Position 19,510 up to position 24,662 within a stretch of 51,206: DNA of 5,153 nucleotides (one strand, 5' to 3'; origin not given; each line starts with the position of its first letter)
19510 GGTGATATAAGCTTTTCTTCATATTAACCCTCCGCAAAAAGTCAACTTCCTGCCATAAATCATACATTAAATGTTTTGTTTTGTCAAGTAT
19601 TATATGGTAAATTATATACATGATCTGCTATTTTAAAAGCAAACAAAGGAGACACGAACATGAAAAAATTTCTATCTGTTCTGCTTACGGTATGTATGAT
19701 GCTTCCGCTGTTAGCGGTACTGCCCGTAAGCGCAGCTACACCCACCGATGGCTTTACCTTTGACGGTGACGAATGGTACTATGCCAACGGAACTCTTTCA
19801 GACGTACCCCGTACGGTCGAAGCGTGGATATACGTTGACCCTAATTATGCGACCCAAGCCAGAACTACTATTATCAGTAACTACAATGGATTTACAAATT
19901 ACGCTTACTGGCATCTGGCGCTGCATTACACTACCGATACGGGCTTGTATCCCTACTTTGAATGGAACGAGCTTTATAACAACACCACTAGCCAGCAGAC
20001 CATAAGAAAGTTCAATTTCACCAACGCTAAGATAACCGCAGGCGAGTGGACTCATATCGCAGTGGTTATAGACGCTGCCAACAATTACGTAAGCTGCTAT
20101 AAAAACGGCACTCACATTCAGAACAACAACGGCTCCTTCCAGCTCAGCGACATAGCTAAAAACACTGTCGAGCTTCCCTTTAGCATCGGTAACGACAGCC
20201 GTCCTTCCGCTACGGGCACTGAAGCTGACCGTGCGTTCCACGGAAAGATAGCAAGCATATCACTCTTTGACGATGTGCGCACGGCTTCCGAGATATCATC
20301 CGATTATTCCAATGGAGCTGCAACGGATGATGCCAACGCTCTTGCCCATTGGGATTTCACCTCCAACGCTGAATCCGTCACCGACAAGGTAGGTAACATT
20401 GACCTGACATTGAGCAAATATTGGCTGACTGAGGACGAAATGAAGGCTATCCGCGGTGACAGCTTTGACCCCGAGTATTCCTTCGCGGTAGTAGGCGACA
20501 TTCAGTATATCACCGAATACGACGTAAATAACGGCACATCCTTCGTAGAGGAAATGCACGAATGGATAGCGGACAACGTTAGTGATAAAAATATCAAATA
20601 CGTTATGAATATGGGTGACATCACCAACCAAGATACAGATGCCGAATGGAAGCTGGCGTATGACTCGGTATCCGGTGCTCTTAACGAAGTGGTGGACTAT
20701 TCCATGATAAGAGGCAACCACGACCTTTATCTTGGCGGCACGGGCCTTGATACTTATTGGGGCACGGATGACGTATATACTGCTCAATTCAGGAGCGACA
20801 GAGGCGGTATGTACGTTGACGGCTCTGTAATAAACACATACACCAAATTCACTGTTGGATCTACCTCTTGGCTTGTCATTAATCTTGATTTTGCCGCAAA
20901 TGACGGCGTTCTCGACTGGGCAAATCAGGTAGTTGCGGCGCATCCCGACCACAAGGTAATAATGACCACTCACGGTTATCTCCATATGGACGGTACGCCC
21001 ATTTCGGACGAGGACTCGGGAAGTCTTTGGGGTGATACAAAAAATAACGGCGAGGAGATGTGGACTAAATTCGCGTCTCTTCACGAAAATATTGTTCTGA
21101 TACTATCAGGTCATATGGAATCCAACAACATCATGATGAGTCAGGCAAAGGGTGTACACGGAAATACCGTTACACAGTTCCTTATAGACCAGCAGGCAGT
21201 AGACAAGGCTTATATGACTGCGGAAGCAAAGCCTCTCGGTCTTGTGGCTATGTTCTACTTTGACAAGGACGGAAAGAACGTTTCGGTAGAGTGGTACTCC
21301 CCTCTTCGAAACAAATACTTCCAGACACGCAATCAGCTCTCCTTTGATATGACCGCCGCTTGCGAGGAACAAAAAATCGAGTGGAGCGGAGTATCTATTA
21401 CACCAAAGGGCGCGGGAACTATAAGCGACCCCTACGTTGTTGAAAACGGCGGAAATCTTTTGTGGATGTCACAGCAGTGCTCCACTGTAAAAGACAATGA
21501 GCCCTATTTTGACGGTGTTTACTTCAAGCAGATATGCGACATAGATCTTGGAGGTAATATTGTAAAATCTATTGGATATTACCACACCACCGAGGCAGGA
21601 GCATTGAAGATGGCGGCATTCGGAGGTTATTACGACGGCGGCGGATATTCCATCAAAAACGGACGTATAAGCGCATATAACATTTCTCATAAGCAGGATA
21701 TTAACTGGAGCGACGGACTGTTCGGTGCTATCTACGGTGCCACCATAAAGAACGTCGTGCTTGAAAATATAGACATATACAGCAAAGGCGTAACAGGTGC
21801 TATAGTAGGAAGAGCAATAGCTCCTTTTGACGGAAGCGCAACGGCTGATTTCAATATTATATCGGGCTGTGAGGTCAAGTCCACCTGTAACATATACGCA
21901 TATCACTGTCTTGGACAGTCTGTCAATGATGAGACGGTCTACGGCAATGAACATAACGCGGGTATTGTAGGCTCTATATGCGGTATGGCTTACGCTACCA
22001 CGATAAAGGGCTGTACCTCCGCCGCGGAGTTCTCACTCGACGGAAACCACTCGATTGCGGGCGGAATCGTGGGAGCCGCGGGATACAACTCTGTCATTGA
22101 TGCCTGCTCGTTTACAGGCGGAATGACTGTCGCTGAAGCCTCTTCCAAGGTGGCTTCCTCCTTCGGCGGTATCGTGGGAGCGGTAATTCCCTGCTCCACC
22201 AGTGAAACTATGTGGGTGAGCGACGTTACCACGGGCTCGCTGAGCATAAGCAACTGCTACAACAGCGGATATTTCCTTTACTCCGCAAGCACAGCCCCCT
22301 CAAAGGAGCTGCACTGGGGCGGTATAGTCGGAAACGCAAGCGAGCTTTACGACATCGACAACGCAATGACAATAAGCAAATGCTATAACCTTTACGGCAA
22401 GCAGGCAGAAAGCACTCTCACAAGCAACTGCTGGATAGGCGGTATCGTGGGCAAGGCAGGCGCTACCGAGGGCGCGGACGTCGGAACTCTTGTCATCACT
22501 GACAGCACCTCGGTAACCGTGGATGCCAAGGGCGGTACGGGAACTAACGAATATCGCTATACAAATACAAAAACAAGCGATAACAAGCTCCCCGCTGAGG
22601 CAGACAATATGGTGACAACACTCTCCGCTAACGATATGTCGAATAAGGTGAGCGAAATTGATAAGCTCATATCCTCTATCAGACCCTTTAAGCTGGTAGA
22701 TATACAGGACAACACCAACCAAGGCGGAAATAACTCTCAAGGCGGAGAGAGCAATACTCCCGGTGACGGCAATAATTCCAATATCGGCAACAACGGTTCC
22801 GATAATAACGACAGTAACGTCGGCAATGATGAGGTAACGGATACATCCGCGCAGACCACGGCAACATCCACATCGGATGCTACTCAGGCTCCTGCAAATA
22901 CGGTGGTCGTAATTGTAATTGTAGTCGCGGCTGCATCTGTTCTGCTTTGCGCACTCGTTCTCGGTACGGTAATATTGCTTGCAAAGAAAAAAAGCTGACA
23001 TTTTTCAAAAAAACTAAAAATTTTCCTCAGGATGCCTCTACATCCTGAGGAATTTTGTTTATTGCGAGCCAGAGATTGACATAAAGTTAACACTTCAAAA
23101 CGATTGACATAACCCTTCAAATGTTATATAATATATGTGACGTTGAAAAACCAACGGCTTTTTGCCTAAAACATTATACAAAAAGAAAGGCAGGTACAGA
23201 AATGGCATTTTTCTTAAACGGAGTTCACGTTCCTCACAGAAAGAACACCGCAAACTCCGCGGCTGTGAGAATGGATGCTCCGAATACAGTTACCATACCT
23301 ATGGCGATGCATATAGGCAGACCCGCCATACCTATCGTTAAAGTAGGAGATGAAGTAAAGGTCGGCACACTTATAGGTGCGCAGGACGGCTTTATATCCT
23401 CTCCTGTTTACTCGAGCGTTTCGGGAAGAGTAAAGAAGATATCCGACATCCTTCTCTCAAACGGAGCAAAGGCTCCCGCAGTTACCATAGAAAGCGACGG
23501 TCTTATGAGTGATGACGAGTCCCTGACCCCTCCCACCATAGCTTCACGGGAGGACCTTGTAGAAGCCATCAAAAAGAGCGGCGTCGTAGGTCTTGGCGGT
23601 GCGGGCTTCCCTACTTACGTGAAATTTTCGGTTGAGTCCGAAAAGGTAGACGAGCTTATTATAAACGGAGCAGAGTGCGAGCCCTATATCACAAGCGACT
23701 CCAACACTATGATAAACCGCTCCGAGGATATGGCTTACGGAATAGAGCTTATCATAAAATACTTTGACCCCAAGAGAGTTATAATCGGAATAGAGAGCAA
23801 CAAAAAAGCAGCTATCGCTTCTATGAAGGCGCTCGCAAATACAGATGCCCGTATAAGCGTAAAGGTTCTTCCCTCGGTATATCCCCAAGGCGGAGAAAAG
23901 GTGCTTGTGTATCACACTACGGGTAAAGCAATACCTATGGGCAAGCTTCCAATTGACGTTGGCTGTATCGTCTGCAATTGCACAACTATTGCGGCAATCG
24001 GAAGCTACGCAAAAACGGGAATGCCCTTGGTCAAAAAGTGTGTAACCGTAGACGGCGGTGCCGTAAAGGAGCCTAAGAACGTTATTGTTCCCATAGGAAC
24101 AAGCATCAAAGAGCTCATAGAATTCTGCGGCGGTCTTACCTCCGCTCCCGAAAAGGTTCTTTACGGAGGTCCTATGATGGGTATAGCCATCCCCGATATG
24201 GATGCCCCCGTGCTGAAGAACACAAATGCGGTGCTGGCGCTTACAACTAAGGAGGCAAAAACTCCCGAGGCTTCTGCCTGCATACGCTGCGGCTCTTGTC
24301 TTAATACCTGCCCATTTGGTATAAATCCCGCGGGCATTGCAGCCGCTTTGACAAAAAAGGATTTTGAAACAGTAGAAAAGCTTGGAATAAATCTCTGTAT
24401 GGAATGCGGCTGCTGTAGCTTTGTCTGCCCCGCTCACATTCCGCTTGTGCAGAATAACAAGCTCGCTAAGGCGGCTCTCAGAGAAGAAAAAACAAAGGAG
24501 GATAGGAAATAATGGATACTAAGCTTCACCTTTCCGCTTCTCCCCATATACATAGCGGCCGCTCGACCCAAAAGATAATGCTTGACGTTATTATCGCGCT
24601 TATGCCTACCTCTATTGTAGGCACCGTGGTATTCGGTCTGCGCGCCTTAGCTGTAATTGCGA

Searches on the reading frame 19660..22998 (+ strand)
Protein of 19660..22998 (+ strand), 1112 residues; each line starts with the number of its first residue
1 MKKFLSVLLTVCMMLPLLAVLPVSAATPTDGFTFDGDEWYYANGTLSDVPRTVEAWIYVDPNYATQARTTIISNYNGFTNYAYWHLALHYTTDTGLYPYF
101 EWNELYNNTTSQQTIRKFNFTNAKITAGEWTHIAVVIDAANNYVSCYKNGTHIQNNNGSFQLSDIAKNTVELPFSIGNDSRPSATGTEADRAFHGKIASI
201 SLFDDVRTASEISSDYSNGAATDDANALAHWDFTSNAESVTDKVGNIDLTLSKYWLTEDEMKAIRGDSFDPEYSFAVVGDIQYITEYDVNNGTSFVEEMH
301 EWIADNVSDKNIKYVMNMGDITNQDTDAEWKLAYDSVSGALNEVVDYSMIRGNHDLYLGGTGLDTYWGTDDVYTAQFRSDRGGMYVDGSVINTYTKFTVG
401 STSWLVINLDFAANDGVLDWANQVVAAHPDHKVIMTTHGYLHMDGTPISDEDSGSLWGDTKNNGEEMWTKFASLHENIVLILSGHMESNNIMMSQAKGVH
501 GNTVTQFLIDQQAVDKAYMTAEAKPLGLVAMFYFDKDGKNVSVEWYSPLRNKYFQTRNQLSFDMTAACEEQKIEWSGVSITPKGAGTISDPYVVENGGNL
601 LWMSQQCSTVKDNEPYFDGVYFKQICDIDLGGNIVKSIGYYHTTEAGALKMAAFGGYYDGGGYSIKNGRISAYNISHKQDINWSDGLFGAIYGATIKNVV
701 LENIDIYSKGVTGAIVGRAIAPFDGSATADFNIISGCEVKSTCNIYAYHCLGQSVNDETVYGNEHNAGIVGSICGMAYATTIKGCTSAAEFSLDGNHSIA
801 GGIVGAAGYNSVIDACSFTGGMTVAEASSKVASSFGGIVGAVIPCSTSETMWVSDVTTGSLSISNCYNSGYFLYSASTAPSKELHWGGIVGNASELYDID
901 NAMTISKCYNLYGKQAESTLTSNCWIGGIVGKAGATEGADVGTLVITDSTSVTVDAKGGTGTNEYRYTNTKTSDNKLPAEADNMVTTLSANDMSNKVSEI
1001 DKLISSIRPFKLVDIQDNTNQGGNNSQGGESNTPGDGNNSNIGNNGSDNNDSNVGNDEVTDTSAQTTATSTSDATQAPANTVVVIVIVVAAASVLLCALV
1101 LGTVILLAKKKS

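Call 39: search_protein_families(library=pfam, proteins=[window:19660-22998:+], max_evalue=0.001)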
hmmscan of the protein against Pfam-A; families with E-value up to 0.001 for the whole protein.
window:19660-22998:+ (1112 aa): 2 families
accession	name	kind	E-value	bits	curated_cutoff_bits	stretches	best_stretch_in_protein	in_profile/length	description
PF13385.13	Laminin_G_3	-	4.2e-15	56.6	27.6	1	44-213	12-151/151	Concanavalin A-like lectin/glucanases superfamily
PF00149.33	Metallophos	-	1.1e-06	29.6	21.5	1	274-485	2-187/191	Calcineurin-like phosphoesterase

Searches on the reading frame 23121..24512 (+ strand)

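Call 39: search_protein_families(library=pfam, proteins=[window:23121-24512:+], max_evalue=0.001)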
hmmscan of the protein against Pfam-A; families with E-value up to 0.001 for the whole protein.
window:23121-24512:+ (463 aa): 9 families
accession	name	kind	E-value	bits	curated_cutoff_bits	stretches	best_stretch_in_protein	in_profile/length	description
PF01512.22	Complex1_51K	-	2.2e-45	154.7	31.2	1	150-293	1-148/150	Nuo51 FMN-binding domain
PF13375.12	RnfC_N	-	8e-29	100.1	25.6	1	31-127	3-100/101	RnfC Barrel sandwich hybrid domain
PF10531.15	SLBB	-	1.2e-13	51.1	27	1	308-356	2-55/55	SLBB domain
PF13183.11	Fer4_8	-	5.6e-08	33.6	27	1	383-440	1-68/68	4Fe-4S dicluster domain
PF13534.11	Fer4_17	-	5.4e-07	30.5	22.2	1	386-440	1-60/61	4Fe-4S dicluster domain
PF13237.11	Fer4_10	-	9.9e-06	25.8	25.5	1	384-437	6-53/53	4Fe-4S dicluster domain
PF12838.12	Fer4_7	-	1e-05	26.3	27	1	387-439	2-51/52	4Fe-4S dicluster domain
PF00037.32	Fer4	-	0.00018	21.6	21.1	0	385-400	6-21/24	4Fe-4S binding domain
PF13187.11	Fer4_9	-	0.00035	21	27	0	386-439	1-50/52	4Fe-4S dicluster domain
